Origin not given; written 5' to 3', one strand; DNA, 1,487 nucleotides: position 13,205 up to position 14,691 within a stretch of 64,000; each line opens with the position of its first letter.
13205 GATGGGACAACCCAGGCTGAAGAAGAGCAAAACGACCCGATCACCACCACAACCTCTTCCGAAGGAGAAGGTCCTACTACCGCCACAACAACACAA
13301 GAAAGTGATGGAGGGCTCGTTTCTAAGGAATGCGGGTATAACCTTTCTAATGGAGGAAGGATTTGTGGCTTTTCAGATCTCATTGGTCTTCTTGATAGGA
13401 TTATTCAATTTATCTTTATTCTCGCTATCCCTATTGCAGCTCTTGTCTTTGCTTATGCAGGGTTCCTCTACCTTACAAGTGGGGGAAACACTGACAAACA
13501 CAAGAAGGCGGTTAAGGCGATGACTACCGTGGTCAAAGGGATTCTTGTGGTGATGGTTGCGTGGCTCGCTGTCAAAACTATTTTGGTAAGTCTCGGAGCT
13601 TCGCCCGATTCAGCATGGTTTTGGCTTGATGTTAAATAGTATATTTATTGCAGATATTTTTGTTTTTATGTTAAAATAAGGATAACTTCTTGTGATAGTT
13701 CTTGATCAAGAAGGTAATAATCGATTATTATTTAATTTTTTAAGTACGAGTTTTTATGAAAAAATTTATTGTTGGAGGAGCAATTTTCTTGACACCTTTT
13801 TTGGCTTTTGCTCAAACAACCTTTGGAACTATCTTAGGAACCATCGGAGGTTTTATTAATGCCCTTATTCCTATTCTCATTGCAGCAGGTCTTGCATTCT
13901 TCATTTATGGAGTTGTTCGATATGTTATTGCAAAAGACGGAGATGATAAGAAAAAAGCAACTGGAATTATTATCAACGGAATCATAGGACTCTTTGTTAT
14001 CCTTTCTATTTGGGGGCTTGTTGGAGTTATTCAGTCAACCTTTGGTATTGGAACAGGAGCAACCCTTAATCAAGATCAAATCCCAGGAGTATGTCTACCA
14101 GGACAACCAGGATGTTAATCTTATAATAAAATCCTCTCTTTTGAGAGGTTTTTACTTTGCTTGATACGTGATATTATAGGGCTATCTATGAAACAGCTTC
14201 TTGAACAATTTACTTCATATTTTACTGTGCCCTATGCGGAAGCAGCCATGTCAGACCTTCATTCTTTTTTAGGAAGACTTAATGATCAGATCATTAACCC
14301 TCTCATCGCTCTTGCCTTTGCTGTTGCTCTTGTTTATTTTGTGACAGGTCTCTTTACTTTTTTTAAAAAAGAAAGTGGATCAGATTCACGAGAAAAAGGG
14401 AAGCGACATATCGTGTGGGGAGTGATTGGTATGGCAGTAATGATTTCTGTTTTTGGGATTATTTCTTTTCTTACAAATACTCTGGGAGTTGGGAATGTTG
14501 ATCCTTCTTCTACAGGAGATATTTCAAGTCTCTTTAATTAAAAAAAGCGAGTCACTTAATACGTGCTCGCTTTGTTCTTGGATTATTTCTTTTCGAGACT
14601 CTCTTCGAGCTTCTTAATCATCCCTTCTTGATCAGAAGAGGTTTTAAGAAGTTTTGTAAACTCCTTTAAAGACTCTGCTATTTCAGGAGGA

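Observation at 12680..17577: Island of six paralogous signal-peptide plus 2-TM pilin-like (TrbC/VirB2-like) genes around an SPFH/band-7 gene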

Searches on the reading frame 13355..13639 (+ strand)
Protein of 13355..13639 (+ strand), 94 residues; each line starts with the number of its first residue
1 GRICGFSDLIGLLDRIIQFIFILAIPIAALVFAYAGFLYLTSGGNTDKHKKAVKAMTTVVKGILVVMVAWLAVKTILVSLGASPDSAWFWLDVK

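Call 64: search_solved_structures(query=A1, max_evalue=5)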
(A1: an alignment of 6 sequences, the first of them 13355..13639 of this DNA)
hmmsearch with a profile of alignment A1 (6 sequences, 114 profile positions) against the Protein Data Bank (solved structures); distinct sequences matched with E-value up to 5: 19.
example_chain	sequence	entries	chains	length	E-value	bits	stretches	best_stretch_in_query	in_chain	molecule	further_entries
3p5n_A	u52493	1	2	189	0.027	17.9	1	14-95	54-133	Riboflavin uptake protein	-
8y45_A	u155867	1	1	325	0.2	15.1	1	33-97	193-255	Delta-type opioid receptor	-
9cgj_A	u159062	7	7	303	0.2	15.1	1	33-97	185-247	Delta-type opioid receptor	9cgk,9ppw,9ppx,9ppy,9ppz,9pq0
9ydp_R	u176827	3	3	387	0.23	14.9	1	33-97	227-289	Delta-type opioid receptor | OPRD1 isoform 1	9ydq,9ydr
4rwa_A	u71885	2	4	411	0.24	14.8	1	33-97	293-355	Soluble cytochrome b562,Delta-type opioid receptor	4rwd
4n6h_A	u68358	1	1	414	0.26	14.7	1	33-97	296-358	Soluble cytochrome b562, Delta-type opioid receptor chimeric protein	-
8yq5_E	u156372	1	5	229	0.28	14.6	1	39-94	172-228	de novo designed ion channel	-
6q1f_J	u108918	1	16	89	0.55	13.6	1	60-96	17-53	Small capsomere-interacting protein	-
7oxp_A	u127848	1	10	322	0.58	13.6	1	30-78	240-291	BJ4_G0032880.mRNA.1.CDS.1,BJ4_G0032880.mRNA.1.CDS.1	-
8evm_A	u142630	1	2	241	0.61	13.5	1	61-96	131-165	Chlorophyll dimer protein designs, Special Pair 3 (SP3x)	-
9xdq_A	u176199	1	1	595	0.91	12.9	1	33-97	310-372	Soluble cytochrome b562,Delta-type opioid receptor,Soluble cytochrome b562,Delta-type opio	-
9xf4_A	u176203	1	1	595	1.6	12.2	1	33-97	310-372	Soluble cytochrome b562,Delta-type opioid receptor,Oplophorus-luciferin 2-monooxygenase ca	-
7oxr_A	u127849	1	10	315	2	11.9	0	34-78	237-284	BJ4_G0032880.mRNA.1.CDS.1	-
7rsl_A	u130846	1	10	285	2.1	11.8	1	30-70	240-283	Seipin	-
9lfd_A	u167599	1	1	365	2.1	11.8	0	35-99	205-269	B2 bradykinin receptor,Kappa-type opioid receptor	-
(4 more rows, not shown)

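Call 66: find_homologous_proteins(query=A1, max_evalue=0.001)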
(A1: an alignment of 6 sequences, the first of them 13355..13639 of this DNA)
Query A1 (6 sequences) (94 aa, profile of the alignment): 636 proteins with E <= 0.001 among 8000 candidates; the best 120 are listed.
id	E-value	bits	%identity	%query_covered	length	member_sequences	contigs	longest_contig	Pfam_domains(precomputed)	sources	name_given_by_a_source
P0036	7.3e-38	147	-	-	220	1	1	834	PF18895.6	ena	-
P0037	2.7e-36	142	-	-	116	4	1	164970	PF18895.6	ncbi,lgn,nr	ncbi:MAG: hypothetical protein PHC89_00140 [Candidatus Pacebacteria bacterium]|nr:hypothetical prote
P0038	2.2e-35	139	-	-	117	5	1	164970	PF18895.6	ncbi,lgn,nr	ncbi:MAG: hypothetical protein PHC89_00115 [Candidatus Pacebacteria bacterium]|nr:hypothetical prote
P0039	1.8e-33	133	-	-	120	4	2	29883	PF18895.6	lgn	-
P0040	2.4e-32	129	33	70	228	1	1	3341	PF18895.6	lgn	-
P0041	8.3e-32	128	-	-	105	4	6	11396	PF18895.6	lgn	-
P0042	4.3e-31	125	34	87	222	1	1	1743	PF18895.6,PF04956.19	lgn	-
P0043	5.9e-30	122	33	69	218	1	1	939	PF18895.6,PF04956.19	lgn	-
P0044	7.8e-30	121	23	80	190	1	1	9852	PF18895.6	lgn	-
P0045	1.3e-28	117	26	83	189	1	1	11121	PF18895.6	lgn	-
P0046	1.2e-26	111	-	-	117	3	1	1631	PF18895.6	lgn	-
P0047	4.9e-26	109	-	-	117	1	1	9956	PF18895.6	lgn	-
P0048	8.2e-26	108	30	67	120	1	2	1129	PF18895.6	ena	-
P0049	1.7e-25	107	-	-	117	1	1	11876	PF18895.6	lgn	-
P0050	3.4e-25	106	-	-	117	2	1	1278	-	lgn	-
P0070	2.0e-22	97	-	-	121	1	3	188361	PF18895.6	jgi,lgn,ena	jgi:hypothetical protein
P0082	4.2e-22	96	23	84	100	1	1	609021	PF18895.6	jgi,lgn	-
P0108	2.1e-21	94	24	71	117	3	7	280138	-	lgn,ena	-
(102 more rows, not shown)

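Call 67: find_encoding_contigs(protein=P0082, flank=10000, max_places=1)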
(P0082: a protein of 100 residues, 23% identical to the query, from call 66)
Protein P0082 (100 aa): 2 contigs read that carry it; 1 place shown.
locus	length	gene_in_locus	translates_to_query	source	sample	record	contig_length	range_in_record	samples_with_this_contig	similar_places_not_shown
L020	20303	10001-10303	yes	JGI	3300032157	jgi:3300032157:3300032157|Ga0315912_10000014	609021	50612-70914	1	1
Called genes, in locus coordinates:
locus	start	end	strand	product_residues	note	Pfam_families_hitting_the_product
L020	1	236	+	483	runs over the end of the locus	PF08309:LVIVD (weak)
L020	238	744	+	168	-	-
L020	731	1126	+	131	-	-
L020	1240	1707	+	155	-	PF07963:N_methyl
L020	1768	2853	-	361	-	PF21543:CvfB_2nd (faint), PF21710:Spt6_S1 (faint), PF00575:S1 (weak), PF23459:S1_RRP5 (faint), PF00575:S1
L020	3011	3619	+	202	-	PF13483:Lactamase_B_3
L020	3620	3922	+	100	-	-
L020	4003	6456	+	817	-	PF00521:DNA_topoisoIV, PF03989:DNA_gyraseA_C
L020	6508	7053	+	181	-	PF01209:Ubie_methyltran, PF13847:Methyltransf_31, PF08241:Methyltransf_11, PF08242:Methyltransf_12 (weak), PF13649:Methyltransf_25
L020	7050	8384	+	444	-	PF01547:SBP_bac_1, PF13416:SBP_bac_8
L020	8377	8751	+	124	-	PF18895:T4SS_pilin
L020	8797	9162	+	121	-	PF18895:T4SS_pilin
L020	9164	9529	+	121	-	PF18895:T4SS_pilin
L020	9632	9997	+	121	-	PF18895:T4SS_pilin (weak)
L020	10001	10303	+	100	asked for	PF18895:T4SS_pilin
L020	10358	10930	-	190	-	-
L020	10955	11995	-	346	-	-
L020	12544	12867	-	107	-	PF02033:RBFA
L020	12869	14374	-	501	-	PF00009:GTP_EFTU, PF01926:MMR_HSR1, PF08477:Roc (weak), PF22042:EF-G_D2, PF11987:IF-2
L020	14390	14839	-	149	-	PF14584:DUF4446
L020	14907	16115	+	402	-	PF00266:Aminotran_5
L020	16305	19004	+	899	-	PF02861:Clp_N, PF13191:AAA_16 (weak), PF23569:NBD_SMAX1, PF00004:AAA, PF17871:AAA_lid_9, PF07724:AAA_2, PF07728:AAA_5, PF10431:ClpB_D2-small, +7 more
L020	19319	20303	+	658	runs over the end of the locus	PF01471:PG_binding_1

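Call 68: find_encoding_contigs(protein=P0108, flank=10000, max_places=1)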
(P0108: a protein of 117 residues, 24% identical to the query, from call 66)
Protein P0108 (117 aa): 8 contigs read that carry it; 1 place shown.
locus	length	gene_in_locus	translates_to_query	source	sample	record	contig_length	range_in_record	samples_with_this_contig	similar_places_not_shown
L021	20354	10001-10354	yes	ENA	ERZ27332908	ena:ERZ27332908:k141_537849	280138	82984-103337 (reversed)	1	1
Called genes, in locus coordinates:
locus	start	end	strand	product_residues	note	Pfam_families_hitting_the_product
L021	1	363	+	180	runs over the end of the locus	PF01195:Pept_tRNA_hydro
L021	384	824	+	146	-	-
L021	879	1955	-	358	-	PF21543:CvfB_2nd (faint), PF21710:Spt6_S1 (faint), PF23459:S1_RRP5 (faint), PF00575:S1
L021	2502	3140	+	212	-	PF13483:Lactamase_B_3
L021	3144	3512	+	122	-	-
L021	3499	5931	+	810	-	PF00521:DNA_topoisoIV, PF03989:DNA_gyraseA_C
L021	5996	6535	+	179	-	PF01209:Ubie_methyltran, PF13847:Methyltransf_31, PF08241:Methyltransf_11, PF08242:Methyltransf_12, PF13649:Methyltransf_25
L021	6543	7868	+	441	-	PF01547:SBP_bac_1, PF13416:SBP_bac_8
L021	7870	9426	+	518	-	PF18895:T4SS_pilin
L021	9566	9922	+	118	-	PF18895:T4SS_pilin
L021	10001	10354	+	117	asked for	-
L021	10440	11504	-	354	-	-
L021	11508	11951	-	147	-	-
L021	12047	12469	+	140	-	PF04956:TrbC (weak), PF18895:T4SS_pilin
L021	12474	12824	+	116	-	PF18895:T4SS_pilin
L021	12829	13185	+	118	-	PF18895:T4SS_pilin (weak)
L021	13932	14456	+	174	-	-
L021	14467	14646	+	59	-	-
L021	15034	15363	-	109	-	PF02033:RBFA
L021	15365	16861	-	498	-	PF00009:GTP_EFTU, PF00350:Dynamin_N (faint), PF01926:MMR_HSR1, PF22042:EF-G_D2, PF11987:IF-2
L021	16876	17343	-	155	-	PF14584:DUF4446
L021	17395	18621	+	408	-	PF00266:Aminotran_5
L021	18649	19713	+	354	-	PF09587:PGA_cap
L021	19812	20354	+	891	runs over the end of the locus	PF02861:Clp_N, PF23569:NBD_SMAX1, PF00004:AAA, PF17871:AAA_lid_9, PF00004:AAA, PF07724:AAA_2, PF07728:AAA_5, PF10431:ClpB_D2-small, +6 more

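Call 69: find_encoding_contigs(protein=P0070, flank=10000, max_places=1)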
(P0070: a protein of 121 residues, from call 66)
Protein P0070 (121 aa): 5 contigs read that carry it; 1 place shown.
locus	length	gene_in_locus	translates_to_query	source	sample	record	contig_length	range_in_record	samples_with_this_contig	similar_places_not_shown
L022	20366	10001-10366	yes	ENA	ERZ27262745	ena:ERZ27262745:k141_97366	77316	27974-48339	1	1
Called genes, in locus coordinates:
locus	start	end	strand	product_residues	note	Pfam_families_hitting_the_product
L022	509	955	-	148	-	-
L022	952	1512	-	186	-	-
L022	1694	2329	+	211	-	PF13483:Lactamase_B_3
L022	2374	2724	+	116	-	-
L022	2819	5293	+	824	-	PF00521:DNA_topoisoIV, PF03989:DNA_gyraseA_C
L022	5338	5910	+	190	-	PF04191:PEMT, PF04140:ICMT (weak)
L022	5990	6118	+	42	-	-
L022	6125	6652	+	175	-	PF01135:PCMT (weak), PF01209:Ubie_methyltran, PF01728:FtsJ (weak), PF08704:GCD14 (weak), PF02475:TRM5-TYW2_MTfase (weak), PF13847:Methyltransf_31, PF08241:Methyltransf_11, PF13649:Methyltransf_25, +1 more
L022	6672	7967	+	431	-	PF01547:SBP_bac_1, PF13416:SBP_bac_8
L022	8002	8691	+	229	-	PF18895:T4SS_pilin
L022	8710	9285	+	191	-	PF18895:T4SS_pilin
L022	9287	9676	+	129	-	PF18895:T4SS_pilin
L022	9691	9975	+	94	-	PF18895:T4SS_pilin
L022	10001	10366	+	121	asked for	PF18895:T4SS_pilin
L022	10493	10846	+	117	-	PF18895:T4SS_pilin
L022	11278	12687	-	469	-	-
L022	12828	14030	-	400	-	-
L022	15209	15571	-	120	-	PF02033:RBFA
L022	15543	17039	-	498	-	PF00009:GTP_EFTU, PF01926:MMR_HSR1, PF03144:GTP_EFTU_D2 (faint), PF22042:EF-G_D2, PF11987:IF-2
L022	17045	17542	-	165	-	PF14584:DUF4446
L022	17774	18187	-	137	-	-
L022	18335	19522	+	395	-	PF00266:Aminotran_5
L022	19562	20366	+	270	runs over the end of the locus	-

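Call 70: search_protein_families(library=pfam, proteins=[L020:10955-11995:-, L020:10358-10930:-, L022:11278-12687:-, L022:12828-14030:-, L021:10440-11504:-, L021:11508-11951:-, L020:7050-8384:+], max_evalue=0.1)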
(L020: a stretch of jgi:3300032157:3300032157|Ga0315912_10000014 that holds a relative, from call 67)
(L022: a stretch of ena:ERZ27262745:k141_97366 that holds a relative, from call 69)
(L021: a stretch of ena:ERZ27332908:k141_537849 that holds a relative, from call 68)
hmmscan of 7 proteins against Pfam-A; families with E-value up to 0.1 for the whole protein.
L020:10955-11995:- (346 aa): 1 family
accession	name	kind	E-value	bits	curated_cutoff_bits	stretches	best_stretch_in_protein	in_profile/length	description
PF02145.21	Rap_GAP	-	0.056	13.4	27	1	102-158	74-136/185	Rap/ran-GAP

L020:10358-10930:- (190 aa): 5 families
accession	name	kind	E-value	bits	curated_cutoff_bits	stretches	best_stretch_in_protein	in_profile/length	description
PF04277.18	OAD_gamma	-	0.0049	18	27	0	10-44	15-49/76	Oxaloacetate decarboxylase, gamma chain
PF11368.13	DUF3169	-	0.025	14.6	31.6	1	10-77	57-125/250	Protein of unknown function (DUF3169)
PF25184.1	YxzE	-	0.042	15.3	40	0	10-38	4-33/65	YxzE-like putative bacteriocin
PF13273.12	DUF4064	-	0.06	14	32.1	1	12-75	14-79/102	Protein of unknown function (DUF4064)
PF13687.11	DUF4153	-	0.079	12.5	27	0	9-79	132-198/373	Domain of unknown function (DUF4153)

L022:11278-12687:- (469 aa): 2 families
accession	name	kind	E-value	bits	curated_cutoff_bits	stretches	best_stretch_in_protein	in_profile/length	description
PF04932.20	Wzy_C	-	0.018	15.3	31.7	0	93-156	15-68/149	O-Antigen ligase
PF07331.16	TctB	-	0.052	14.2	29.1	1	101-207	7-98/137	Tripartite tricarboxylate transporter TctB family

L022:12828-14030:- (400 aa): 1 family
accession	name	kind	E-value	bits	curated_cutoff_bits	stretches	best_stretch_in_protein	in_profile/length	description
PF01145.31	Band_7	-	0.0001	22.9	23.6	1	172-294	54-176/176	SPFH domain / Band 7 family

L021:10440-11504:- (354 aa): 1 family
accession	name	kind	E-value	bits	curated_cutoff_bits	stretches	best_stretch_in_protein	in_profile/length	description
PF25100.1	DUF7809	-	0.1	13.3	27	0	262-321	55-115/160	Domain of unknown function (DUF7809)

L021:11508-11951:- (147 aa): 0 families

L020:7050-8384:+ (444 aa): 2 families
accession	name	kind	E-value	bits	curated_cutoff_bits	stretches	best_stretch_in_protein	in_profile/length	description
PF01547.30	SBP_bac_1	-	4.1e-22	80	26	1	60-339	15-291/307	Bacterial extracellular solute-binding protein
PF13416.11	SBP_bac_8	-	3.5e-18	66.8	27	1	59-370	3-265/279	Bacterial extracellular solute-binding protein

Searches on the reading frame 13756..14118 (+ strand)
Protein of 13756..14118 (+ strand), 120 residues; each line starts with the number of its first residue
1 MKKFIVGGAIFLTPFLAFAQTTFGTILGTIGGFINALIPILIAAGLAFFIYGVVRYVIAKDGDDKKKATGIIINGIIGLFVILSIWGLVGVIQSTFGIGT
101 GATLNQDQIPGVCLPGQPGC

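Call 3: search_protein_families(library=pfam, proteins=[window:13756-14118:+], max_evalue=1)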
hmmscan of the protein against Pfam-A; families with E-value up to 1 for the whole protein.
window:13756-14118:+ (120 aa): 5 families
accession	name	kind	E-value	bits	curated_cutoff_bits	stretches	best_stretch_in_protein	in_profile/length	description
PF18895.5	T4SS_pilin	-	8.3e-10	39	26.6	1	20-92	2-71/71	Type IV secretion system pilin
PF00520.37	Ion_trans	-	0.089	12.4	25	1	22-95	114-197/241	Ion transport protein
PF24284.1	DUF7472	-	0.59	10.8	27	1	43-90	15-60/65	Family of unknown function (DUF7472)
PF01988.24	VIT1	-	0.81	9.9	28.1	1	4-80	144-207/214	VIT family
PF00335.26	Tetraspanin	-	0.98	9.5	32.1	1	40-93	11-67/225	Tetraspanin family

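Call 4: search_protein_families(library=ncbifam, proteins=[window:13756-14118:+], max_evalue=1)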
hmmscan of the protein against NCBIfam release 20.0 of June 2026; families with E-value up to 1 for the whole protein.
window:13756-14118:+ (120 aa): 3 families
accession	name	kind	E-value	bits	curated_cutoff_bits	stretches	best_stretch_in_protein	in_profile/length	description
NF045849.1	ICE_MMCAP2_0565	equivalog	1.8e-05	24.3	40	1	24-94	7-78/80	Mbov_0395 family pilin-like conjugal transfer protein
NF045951.1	MAG0110_fam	subfamily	0.1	11.9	98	1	5-92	21-103/237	MAG0110 family membrane protein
NF041554.1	SA1362_fam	subfamily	0.12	12.5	42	1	37-63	28-54/70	SA1362 family protein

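Call 81: predict_structure(alignment_id=A8)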
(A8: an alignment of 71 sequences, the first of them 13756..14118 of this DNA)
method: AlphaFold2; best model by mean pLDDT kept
length: 120 residues; sequences in the alignment: 71
mean_pLDDT: 74.6   pTM: 0.50
mean pLDDT of the five models: 74.6, 73.6, 72.5, 70.7, 68.9
residues with pLDDT >= 90: 45; 70-90: 20; 50-70: 44; < 50: 11
segments of 3 or more residues with pLDDT < 50: 18-23, 101-103
pLDDT, mean of each block of 10 residues (from residue 1): 54 53 55 81 94 95 94 95 89 71 55 61
secondary structure, 60 per line:
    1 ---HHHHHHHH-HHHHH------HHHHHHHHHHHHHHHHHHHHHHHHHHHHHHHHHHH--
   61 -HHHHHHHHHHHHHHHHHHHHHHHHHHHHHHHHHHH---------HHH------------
elements in order: H4-11 H13-17 H24-58 H62-96

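Call 83: fold_search(model_id=the predicted structure, library=pdb)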
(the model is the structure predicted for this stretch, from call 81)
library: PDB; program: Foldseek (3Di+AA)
matches with E <= 10: 342; with E <= 0.001: 0
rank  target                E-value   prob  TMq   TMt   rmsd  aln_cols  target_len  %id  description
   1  5oy0_0                7.6e-01  0.23  0.23  0.18   8.6        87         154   22  Structure of synechocystis photosystem I trimer at 2.5A resolution (released 2018-02-21)
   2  9vub_C                1.0e+00  0.87  0.53  0.19   7.4        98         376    9  channel C complex with 3 (released 2026-03-11)
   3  6cnn_A                1.0e+00  0.85  0.52  0.20   8.0        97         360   10  Cryo-EM structure of the human SK4/calmodulin channel complex in the Ca2+ bound state I (released 2018-05-02)
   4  3rko_G                1.1e+00  0.92  0.38  0.46  12.2        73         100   18  Crystal structure of the membrane domain of respiratory complex I from E. coli at 3.0 angstrom resolution (released 2011-08-03)
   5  7s8t_I                1.2e+00  0.95  0.40  0.58   1.8        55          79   14  M. xanthus ferritin-like protein EncC (released 2022-02-02)
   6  5n5e_D                1.2e+00  0.33  0.25  0.31   9.1        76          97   12  Crystal structure of encapsulated ferritin domain from Pyrococcus furiosus PFC_05175 (released 2018-01-24)
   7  7s5k_C                1.3e+00  0.94  0.42  0.70   3.5        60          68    7  M. xanthus ferritin-like protein EncB (released 2022-02-02)
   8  9vub_A                1.3e+00  0.82  0.53  0.19   7.4        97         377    9  channel C complex with 3 (released 2026-03-11)
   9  7s8t_B                1.5e+00  0.82  0.39  0.57   3.8        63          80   14  M. xanthus ferritin-like protein EncC (released 2022-02-02)
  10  3k6c_G                1.6e+00  0.82  0.40  0.51   6.3        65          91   12  Crystal structure of protein ne0167 from nitrosomonas europaea (released 2009-10-27)
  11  8vvi_C                1.6e+00  0.21  0.29  0.33   5.8        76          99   21  Cryo-EM structure of a type II ZorAB complex from Sulfuricurvum kujiense (released 2025-02-05)
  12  7s8t_E                1.7e+00  0.77  0.39  0.57   4.0        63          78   14  M. xanthus ferritin-like protein EncC (released 2022-02-02)
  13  7wff_E                1.7e+00  0.51  0.30  0.40  13.5        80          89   10  Subcomplexes B,M and L in the Cylic electron transfer supercomplex NDH-PSI from Arabidopsis (released 2022-03-16)
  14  5u0p_V                1.8e+00  0.47  0.43  0.44   5.1        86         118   13  Cryo-EM structure of the transcriptional Mediator (released 2017-03-08)
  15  2zd9_C                1.8e+00  0.10  0.25  0.15  11.7       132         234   17  Structure of a Bacterial Cyclic-Nucleotide Regulated Ion Channel (released 2008-12-02)
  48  8dft_A                3.1e+00  0.25  0.40  0.43  13.2       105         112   17  Cryo-EM structure of conjugative pili from Pyrobaculum calidifontis (released 2023-03-22)
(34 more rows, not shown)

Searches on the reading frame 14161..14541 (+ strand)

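Call 3: search_protein_families(library=pfam, proteins=[window:14161-14541:+], max_evalue=1)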
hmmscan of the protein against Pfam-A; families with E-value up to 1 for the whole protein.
window:14161-14541:+ (126 aa): 7 families
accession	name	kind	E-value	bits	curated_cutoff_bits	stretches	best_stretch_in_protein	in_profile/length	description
PF18895.5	T4SS_pilin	-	1.8e-06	28.4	26.6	1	42-104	10-71/71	Type IV secretion system pilin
PF04956.18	TrbC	-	0.0034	18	27.9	1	25-96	29-90/98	TrbC/VIRB2 pilin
PF16962.11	ABC_export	-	0.0067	15.4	29.7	1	32-104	8-87/531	Putative ABC exporter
PF07690.21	MFS_1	-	0.0068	15.8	33.4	1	7-126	233-336/347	Major Facilitator Superfamily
PF20535.3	DUF6750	-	0.049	14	27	1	44-114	59-126/128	Family of unknown function (DUF6750)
PF03994.20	DUF350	-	0.074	13.5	26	1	49-106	46-98/133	Domain of Unknown Function (DUF350)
PF03188.21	Cytochrom_B561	-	0.11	13.2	23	1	50-95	77-125/137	Eukaryotic cytochrome b561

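Call 4: search_protein_families(library=ncbifam, proteins=[window:14161-14541:+], max_evalue=1)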
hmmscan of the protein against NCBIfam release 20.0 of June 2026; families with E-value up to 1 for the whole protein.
window:14161-14541:+ (126 aa): 5 families
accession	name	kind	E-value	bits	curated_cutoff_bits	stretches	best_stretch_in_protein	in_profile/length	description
NF045849.1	ICE_MMCAP2_0565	equivalog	2.9e-07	30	40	1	48-107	20-79/80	Mbov_0395 family pilin-like conjugal transfer protein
NF033883.1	conj_TraQ_IncI1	equivalog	0.0095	15.8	80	1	32-113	1-86/175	conjugal transfer protein TraQ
NF006127.0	PRK08271.1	equivalog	0.13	10.7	545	1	8-84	129-204/631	anaerobic ribonucleoside-triphosphate reductase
TIGR02827.1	RNR_anaer_Bdell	equivalog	0.2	10.1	568.3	1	8-83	100-173/596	anaerobic ribonucleoside-triphosphate reductase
NF052277.1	lmo0954_fam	equivalog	0.35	11.5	40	0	45-98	21-65/89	lmo0954 family membrane protein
